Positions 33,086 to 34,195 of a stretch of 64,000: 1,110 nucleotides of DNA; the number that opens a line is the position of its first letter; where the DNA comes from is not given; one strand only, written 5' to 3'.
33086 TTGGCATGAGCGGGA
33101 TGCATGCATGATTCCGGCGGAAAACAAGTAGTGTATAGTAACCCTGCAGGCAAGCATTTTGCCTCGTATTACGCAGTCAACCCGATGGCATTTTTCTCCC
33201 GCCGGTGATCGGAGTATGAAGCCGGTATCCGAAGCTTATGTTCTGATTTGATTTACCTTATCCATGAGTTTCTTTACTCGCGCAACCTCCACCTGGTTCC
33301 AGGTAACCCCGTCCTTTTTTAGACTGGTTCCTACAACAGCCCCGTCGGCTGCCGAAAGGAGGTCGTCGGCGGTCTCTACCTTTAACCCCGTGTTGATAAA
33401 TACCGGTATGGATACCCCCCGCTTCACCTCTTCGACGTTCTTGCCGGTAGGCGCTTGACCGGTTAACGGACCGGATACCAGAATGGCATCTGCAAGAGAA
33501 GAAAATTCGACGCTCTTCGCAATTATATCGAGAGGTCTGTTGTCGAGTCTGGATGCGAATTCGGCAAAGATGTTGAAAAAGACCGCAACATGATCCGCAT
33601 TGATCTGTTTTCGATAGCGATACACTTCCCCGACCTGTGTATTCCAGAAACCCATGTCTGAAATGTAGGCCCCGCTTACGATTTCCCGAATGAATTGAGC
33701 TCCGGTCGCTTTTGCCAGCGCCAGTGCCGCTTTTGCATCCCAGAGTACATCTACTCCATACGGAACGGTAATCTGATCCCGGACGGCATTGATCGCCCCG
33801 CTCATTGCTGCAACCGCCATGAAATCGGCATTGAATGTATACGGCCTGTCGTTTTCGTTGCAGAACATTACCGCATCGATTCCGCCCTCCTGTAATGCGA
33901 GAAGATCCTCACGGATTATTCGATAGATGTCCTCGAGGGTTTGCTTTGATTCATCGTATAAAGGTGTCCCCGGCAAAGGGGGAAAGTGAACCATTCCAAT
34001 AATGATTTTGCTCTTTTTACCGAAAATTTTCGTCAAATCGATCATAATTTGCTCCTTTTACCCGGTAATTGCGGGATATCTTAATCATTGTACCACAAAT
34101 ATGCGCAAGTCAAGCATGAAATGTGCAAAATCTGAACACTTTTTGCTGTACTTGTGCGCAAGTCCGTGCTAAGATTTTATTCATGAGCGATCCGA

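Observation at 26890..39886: Catabolic island: fused class II aldolase, two divergent FGGY kinases, BtpA/SgcQ, a DeoR regulator and an Lsr/Rbs-like ABC importer around a tRNA-Ser gene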

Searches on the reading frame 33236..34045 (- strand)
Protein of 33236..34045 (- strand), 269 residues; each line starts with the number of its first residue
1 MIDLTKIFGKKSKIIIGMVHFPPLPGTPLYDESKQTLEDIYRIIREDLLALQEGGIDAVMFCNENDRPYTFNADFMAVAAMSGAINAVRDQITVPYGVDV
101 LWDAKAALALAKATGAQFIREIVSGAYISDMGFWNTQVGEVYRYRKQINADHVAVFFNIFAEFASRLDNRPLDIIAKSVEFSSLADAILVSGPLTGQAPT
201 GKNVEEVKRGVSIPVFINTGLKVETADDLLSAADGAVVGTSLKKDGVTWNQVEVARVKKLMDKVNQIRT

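Call 4: search_protein_families(library=pfam, proteins=[window:33236-34045:-])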
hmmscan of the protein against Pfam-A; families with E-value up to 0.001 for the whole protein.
window:33236-34045:- (269 aa): 1 family
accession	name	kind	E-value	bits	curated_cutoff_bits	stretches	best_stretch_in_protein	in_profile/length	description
PF03437.21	BtpA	-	1.9e-70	237.7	30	1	12-265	2-253/254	BtpA family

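Call 6: search_protein_families(library=ncbifam, proteins=[window:33236-34045:-], max_evalue=0.00001)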
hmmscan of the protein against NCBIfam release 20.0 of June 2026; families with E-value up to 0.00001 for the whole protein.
window:33236-34045:- (269 aa): 2 families
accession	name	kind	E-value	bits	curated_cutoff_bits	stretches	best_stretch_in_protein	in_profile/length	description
TIGR00259.1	thylakoid_BtpA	subfamily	3e-72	243.2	153.4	1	13-268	2-256/257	BtpA/SgcQ family protein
NF045918.1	PhsystIBiosynBtpA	equivalog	6.7e-44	150.2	400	1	5-263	2-259/261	photosystem I biogenesis protein BtpA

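Call 9: find_encoding_contigs(protein=window:33236-34045:-, flank=10000, max_places=6)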
Protein window:33236-34045:- (269 aa): 1 contig read that carries it; 1 place shown.
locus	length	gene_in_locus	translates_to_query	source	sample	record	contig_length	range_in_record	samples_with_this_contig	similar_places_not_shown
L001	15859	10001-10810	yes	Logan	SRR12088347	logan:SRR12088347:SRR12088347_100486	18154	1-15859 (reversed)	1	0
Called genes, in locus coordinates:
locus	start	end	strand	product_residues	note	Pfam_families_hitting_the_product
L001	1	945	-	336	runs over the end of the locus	PF02733:Dak1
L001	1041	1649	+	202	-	PF09719:C_GCAxxG_C_C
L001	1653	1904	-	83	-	PF00364:Biotin_lipoyl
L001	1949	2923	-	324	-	PF02779:Transket_pyr, PF02780:Transketolase_C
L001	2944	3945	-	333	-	PF00676:E1_dh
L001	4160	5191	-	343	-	PF02653:BPD_transp_2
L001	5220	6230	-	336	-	PF02653:BPD_transp_2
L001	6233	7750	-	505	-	PF00005:ABC_tran, PF13555:AAA_29 (faint), PF13304:AAA_21 (faint), PF00005:ABC_tran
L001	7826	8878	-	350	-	PF00532:Peripla_BP_1 (weak), PF13407:Peripla_BP_4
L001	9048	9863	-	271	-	PF08220:HTH_DeoR, PF00455:DeoRC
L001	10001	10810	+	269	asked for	PF03437:BtpA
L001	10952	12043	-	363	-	PF02073:Peptidase_M29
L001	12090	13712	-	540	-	PF00370:FGGY_N, PF02782:FGGY_C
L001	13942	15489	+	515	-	PF00370:FGGY_N, PF02782:FGGY_C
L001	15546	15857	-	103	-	?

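Call 10: find_related_loci(query=window:33236-34045:-, collection=genome_contigs, flank=10000)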
Query window:33236-34045:- (269 aa) in genome_contigs; peptide patterns used: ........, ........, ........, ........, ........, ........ (x = any residue, [..] = any of these).
335 stretches matched a pattern; 157 encode a relative of the query (tblastn E <= 1e-3); the best 80 are kept; 80 distinct loci.
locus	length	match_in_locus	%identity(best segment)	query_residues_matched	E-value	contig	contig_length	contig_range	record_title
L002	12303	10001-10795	72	4-268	4e-126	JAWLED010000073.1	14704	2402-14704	MAG: Spirochaetia bacterium isolate 20BLK6-1.bin.42 NODE_4168_length_14704_cov_15.916946, whole genome shotgun sequence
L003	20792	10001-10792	62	4-268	1e-112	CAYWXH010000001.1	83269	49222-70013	MAG TPA_asm: uncultured Atribacterota bacterium isolate SRP163575_co3_319 genome assembly, contig: NODE_184_length_83269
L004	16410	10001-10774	65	10-268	1e-110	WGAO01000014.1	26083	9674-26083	MAG: Thermotogaceae bacterium isolate S143_61_esom k151_139580, whole genome shotgun sequence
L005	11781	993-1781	63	4-268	1e-109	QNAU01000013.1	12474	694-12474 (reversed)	MAG: Thermotoga sp. isolate B21_G9 B21_Guay9_scaffold_05285, whole genome shotgun sequence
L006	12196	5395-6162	64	13-269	3e-109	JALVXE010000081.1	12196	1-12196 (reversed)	MAG: Thermotogaceae bacterium isolate M10_metabat2_scaf2bin.068 M10_NODE_2595_length_12196_cov_1.652001, whole genome sh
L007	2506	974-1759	62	4-266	1e-112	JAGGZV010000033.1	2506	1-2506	MAG: Thermotogae bacterium isolate AUK213 PB_MBMC_167_c_000000000024, whole genome shotgun sequence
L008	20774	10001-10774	66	12-268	7e-108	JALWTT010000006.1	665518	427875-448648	MAG: Thermotogaceae bacterium isolate M2_metabat2_scaf2bin.213 M2_NODE_1_length_665518_cov_5.394407, whole genome shotgu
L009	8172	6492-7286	63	1-266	4e-107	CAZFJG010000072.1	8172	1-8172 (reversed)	MAG TPA_asm: uncultured Synergistales bacterium isolate binchicken_co218_267 genome assembly, contig: NODE_10647_length_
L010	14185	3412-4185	62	11-268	5e-105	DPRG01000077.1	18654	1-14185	MAG TPA_asm: Thermotogae bacterium isolate UBA12178 contig_5297, whole genome shotgun sequence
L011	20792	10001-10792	61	4-268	9e-105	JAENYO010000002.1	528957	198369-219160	MAG: Acetomicrobium hydrogeniformans isolate B5_bin.13 B5_bin13_NODE_4_length_528957_cov_27.323253, whole genome shotgun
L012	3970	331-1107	63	10-268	3e-103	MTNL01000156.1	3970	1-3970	MAG: Candidatus Acetothermia bacterium JdFR-50 JGI24020J35080_1005935, whole genome shotgun sequence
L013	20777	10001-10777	61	10-268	1e-98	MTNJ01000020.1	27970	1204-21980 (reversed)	MAG: Candidatus Acetothermia bacterium JdFR-48 JGI24019J35510_1000382, whole genome shotgun sequence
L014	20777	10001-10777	61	10-268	3e-97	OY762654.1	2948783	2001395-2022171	MAG: Synergistales bacterium isolate e2a2af2a-30b9-47e3-8e03-f1be080e1666 genome assembly, chromosome: 1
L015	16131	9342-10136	55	4-269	2e-91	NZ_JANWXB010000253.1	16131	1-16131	MAG: Thermoflexus sp. isolate SKYG36 k141_714937, whole genome shotgun sequence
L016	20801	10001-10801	54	4-269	2e-91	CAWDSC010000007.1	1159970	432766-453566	MAG: uncultured Chloroflexia bacterium isolate MFD00392.bin.2.277 genome assembly, contig: contig_3840, whole genome sho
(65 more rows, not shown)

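Call 19: search_solved_structures(query=window:33236-34045:-, max_evalue=0.001)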
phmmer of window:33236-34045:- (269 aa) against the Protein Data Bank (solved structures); distinct sequences matched with E-value up to 0.001: 0.
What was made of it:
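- Tried and rejected: A sequence search gave no hit (call 19).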

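Call 27: find_homologous_proteins(query=window:33236-34045:-, max_evalue=1e-10)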
Query window:33236-34045:- (269 aa): 3020 proteins with E <= 1e-10 among 6724 candidates; the best 120 are listed.
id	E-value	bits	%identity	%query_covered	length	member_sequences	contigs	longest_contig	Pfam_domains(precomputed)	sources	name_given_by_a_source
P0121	2.2e-172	589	100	100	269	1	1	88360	PF03437.22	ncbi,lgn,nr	ncbi:MAG: BtpA/SgcQ family protein [Spirochaetales bacterium]|nr:BtpA/SgcQ family protein [Spirochae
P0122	6.4e-126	437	72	99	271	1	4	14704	PF03437.22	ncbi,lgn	-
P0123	2.5e-123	429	71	99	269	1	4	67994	PF03437.22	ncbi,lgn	ncbi:MAG: BtpA/SgcQ family protein [Spirochaetaceae bacterium]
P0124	1.9e-120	419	71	100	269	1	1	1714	PF03437.22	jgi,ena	-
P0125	7.5e-117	407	68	100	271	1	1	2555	PF03437.22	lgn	-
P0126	1.3e-115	403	69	98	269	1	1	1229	PF03437.22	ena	-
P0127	2.2e-114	399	65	100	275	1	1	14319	PF03437.22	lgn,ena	-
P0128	2.9e-110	386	64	99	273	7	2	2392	PF03437.22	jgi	jgi:hypothetical protein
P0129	1.2e-109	384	64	100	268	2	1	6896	PF03437.22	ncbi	-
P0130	1.7e-109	383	62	100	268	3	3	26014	PF03437.22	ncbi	-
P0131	1.5e-108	380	63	99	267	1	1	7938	PF03437.22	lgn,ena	-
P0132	3.9e-108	379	63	100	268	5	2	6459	PF03437.22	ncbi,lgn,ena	-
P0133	6.6e-108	378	66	96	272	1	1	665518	PF03437.22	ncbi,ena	-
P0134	1.8e-107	377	65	99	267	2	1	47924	PF03437.22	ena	-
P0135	5.1e-107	375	64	97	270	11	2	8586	PF03437.22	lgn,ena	-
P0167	9.4e-101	355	58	99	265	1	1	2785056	PF03437.22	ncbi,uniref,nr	ncbi:BtpA/SgcQ family protein [Thermoanaerobacter wiegelii]|uniref:Photosystem I assembly BtpA n=1 T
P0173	7.2e-100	352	60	100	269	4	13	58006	PF03437.22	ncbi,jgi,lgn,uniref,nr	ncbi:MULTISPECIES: BtpA/SgcQ family protein [unclassified Kosmotoga]|uniref:BtpA/SgcQ family protein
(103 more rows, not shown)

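Call 28: find_encoding_contigs(protein=P0123, flank=10000, max_places=2)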
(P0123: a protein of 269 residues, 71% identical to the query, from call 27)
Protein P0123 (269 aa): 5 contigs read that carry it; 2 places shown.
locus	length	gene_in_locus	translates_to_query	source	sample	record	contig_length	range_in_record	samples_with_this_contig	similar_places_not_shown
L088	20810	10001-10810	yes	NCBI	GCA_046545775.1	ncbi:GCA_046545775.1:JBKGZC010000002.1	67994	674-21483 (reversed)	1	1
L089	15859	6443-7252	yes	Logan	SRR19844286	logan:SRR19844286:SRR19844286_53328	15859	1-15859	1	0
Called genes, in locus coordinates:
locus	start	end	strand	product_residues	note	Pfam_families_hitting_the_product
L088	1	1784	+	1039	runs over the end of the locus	PF01257:2Fe-2S_thioredx, PF01512:Complex1_51K, PF10531:SLBB (weak), PF10589:NADH_4Fe-4S, PF14691:Fer4_20, PF01266:DAO (weak), PF07992:Pyr_redox_2, PF13450:NAD_binding_8, +9 more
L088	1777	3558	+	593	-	PF13510:Fer2_4, PF10588:NADH-G_4Fe-4S_3, PF12838:Fer4_7, PF13187:Fer4_9, PF22117:Fer4_Nqo3 (weak), PF00037:Fer4 (weak), PF02906:Fe_hyd_lg_C, PF02256:Fe_hyd_SSU, +3 more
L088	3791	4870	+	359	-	PF00248:Aldo_ket_red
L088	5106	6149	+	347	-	PF13407:Peripla_BP_4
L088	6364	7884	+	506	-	PF02463:SMC_N (faint), PF00005:ABC_tran, PF13555:AAA_29 (faint), PF00005:ABC_tran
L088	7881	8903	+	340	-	PF02653:BPD_transp_2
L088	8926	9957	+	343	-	PF02653:BPD_transp_2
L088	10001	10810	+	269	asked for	PF03437:BtpA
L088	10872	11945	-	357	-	PF02073:Peptidase_M29, PF26233:NicX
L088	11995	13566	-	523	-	PF00370:FGGY_N, PF02782:FGGY_C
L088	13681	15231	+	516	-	PF00370:FGGY_N, PF02782:FGGY_C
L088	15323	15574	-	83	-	PF00364:Biotin_lipoyl, PF25997:BSH_YhbJ (weak)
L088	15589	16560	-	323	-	PF02779:Transket_pyr, PF02780:Transketolase_C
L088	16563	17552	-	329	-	PF00676:E1_dh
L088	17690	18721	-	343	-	PF00356:LacI, PF00532:Peripla_BP_1, PF13407:Peripla_BP_4, PF13377:Peripla_BP_3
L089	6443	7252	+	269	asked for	PF03437:BtpA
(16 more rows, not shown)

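Call 29: find_encoding_contigs(protein=P0167, flank=10000, max_places=1)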
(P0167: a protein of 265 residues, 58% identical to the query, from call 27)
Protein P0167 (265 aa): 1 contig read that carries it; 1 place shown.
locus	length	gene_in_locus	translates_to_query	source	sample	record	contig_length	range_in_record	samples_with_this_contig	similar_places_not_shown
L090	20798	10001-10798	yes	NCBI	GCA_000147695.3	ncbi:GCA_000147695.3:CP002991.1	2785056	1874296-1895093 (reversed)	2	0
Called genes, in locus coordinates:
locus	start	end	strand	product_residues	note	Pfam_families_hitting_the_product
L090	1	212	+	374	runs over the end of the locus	PF12679:ABC2_membrane_2, PF12698:ABC2_membrane_3, PF01061:ABC2_membrane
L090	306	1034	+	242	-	PF07929:PRiA4_ORF3 (weak), PF00643:zf-B_box (weak), PF22586:ANCHR-like_BBOX (weak)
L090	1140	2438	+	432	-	PF02465:FliD_N, PF07195:FliD_C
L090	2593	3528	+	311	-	PF07833:Cu_amine_oxidN1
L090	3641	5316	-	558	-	-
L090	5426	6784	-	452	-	PF02810:SEC-C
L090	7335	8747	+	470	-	PF01637:ATPase_2, PF13191:AAA_16 (weak), PF13173:AAA_14, PF13401:AAA_22 (weak), PF03008:DUF234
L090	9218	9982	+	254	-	PF08220:HTH_DeoR, PF08279:HTH_11, PF00455:DeoRC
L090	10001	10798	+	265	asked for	PF03437:BtpA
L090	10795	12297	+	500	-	PF00370:FGGY_N, PF02782:FGGY_C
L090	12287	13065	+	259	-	PF00106:adh_short, PF08659:KR, PF13561:adh_short_C2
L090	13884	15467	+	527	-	PF00324:AA_permease, PF13520:AA_permease_2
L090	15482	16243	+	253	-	-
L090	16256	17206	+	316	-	-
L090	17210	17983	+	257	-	PF00459:Inositol_P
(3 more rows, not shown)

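Call 30: find_encoding_contigs(protein=P0173, flank=10000, max_places=1)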
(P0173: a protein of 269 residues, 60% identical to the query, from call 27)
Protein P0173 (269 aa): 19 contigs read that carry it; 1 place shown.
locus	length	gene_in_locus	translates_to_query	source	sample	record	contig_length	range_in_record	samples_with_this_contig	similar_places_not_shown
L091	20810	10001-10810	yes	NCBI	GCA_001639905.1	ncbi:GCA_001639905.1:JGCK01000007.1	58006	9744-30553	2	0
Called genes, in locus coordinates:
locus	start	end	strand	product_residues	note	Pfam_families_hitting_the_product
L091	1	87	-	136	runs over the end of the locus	PF01475:FUR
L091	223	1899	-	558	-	PF16949:ABC_tran_2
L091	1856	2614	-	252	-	PF00005:ABC_tran, PF13304:AAA_21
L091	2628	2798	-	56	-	-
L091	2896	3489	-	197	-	PF00005:ABC_tran, PF13304:AAA_21 (faint)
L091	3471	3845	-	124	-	PF00392:GntR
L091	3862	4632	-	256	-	PF12679:ABC2_membrane_2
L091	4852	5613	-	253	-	PF01909:NTP_transf_2 (weak), PF18765:Polbeta (weak)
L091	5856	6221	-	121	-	PF07892:DUF1667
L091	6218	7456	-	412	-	PF00070:Pyr_redox (faint), PF00890:FAD_binding_2, PF01134:GIDA (faint), PF01266:DAO, PF03486:HI0933_like (weak), PF07992:Pyr_redox_2, PF12831:FAD_oxidored, PF13450:NAD_binding_8 (weak), +1 more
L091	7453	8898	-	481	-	PF01266:DAO, PF07992:Pyr_redox_2 (faint), PF13450:NAD_binding_8 (weak), PF04324:Fer2_BFD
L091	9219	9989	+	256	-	PF08220:HTH_DeoR, PF08279:HTH_11 (weak), PF13412:HTH_24 (weak), PF00455:DeoRC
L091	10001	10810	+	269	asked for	PF03437:BtpA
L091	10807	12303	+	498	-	PF00370:FGGY_N, PF02782:FGGY_C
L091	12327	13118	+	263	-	PF00106:adh_short, PF01370:Epimerase (faint), PF08659:KR, PF13561:adh_short_C2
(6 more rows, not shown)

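Call 43: predict_structure(alignment_id=A1)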
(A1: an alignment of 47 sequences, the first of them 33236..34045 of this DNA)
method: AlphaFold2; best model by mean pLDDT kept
length: 269 residues; sequences in the alignment: 47
mean_pLDDT: 93.8   pTM: 0.92
mean pLDDT of the five models: 93.8, 92.8, 92.5, 90.4, 89.9
residues with pLDDT >= 90: 217; 70-90: 51; 50-70: 1; < 50: 0
segments of 3 or more residues with pLDDT < 50: none
pLDDT, mean of each block of 10 residues (from residue 1): 92 97 95 94 98 99 91 94 98 98 95 98 85 87 97 94 80 91 93 84 95 95 97 97 93 98 97
secondary structure, 60 per line:
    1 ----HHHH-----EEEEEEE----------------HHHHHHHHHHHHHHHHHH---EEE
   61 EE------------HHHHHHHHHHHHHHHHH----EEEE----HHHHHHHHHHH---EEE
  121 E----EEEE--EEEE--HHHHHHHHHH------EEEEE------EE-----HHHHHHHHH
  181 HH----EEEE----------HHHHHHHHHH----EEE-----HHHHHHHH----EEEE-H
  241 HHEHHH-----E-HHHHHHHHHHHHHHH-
elements in order: H5-8 E14-20 H37-54 E58-62 H75-91 E96-99 H104-114 E118-121 E126-129 E132-135 H138-147 E154-158 H172-182 E187-190 H201-210 E215-217 H223-230 E235-238 H254-268
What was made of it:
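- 33236..34045 (-): BtpA/SgcQ family (beta/alpha)8 barrel protein (269 aa). The AF2 model has pLDDT 93.8 (call 43).
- The model is confident (call 43).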

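Call 45: fold_search(model_id=the predicted structure, library=pdb)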
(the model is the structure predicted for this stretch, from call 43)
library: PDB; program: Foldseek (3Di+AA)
matches with E <= 10: 1926; with E <= 0.001: 662
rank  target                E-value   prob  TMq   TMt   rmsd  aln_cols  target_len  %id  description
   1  1xi3_A                6.3e-09  1.00  0.58  0.75   4.2       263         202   14  Thiamine phosphate pyrophosphorylase from Pyrococcus furiosus Pfu-1255191-001 (released 2004-09-28)
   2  6jo3                  9.1e-09  1.00  0.63  0.67   5.0       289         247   16  Crystal structure of (S)-3-O-geranylgeranylglyceryl phosphate synthase from Thermoplasma acidophilum in complex with sub (released 2019-04-03)
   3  8ruw_D                1.3e-08  1.00  0.54  0.62   5.4       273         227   15  Crystal structure of Archaeoglobus fulgidus (S)-3-O-geranylgeranylglyceryl phosphate synthase (released 2024-10-16)
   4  6dc1_L                1.6e-08  1.00  0.60  0.64   6.2       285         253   15  Directed evolutionary changes in Kemp Eliminase KE07 - Crystal 25 round 7 (released 2018-08-01)
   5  2fli_C                2.1e-08  1.00  0.56  0.67   5.0       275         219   14  The crystal structure of D-ribulose 5-phosphate 3-epimerase from Streptococus pyogenes complexed with D-xylitol 5-phos (released 2006-03-07)
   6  3qh2_C                2.4e-08  1.00  0.54  0.72   5.4       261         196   13  Crystal structure of TenI from Bacillus subtilis complexed with product cThz-P (released 2011-05-25)
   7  5nez_A                2.4e-08  1.00  0.57  0.63   5.0       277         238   14  crystal structure of variants (released 2018-05-16)
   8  5ndy_B                2.6e-08  1.00  0.61  0.66   4.6       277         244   15  crystal structure of variants (released 2018-05-16)
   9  1h5y_A                2.6e-08  1.00  0.57  0.60   6.5       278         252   15  HisF protein from Pyrobaculum aerophilum (released 2001-06-01)
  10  5nez_B                2.7e-08  1.00  0.60  0.66   4.5       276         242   14  crystal structure of variants (released 2018-05-16)
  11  4mm1_A                3.1e-08  1.00  0.58  0.64   4.9       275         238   15  GGGPS from Methanothermobacter thermautotrophicus (released 2014-06-25)
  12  9lj9_A                3.3e-08  1.00  0.57  0.43   4.9       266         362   14  Crystal structure of a bifunctional 3-hexulose-6-phosphate synthase/6-phospho-3-hexuloisomerase (released 2025-10-01)
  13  4nhv_A                4.4e-08  1.00  0.60  0.59   5.4       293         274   13  Crystal structure of B. anthracis DHPS with interfacial compound 4: 5-(trifluoromethyl)-1,2-benzoxazol-3-amine (released 2014-05-14)
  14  5ndy_F                5.3e-08  1.00  0.58  0.64   4.8       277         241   16  crystal structure of variants (released 2018-05-16)
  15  1h5y_B                5.3e-08  1.00  0.56  0.59   6.1       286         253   15  HisF protein from Pyrobaculum aerophilum (released 2001-06-01)
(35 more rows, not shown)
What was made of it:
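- Its nearest folds are phosphate-binding barrels, including RPE and HPS (call 45).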
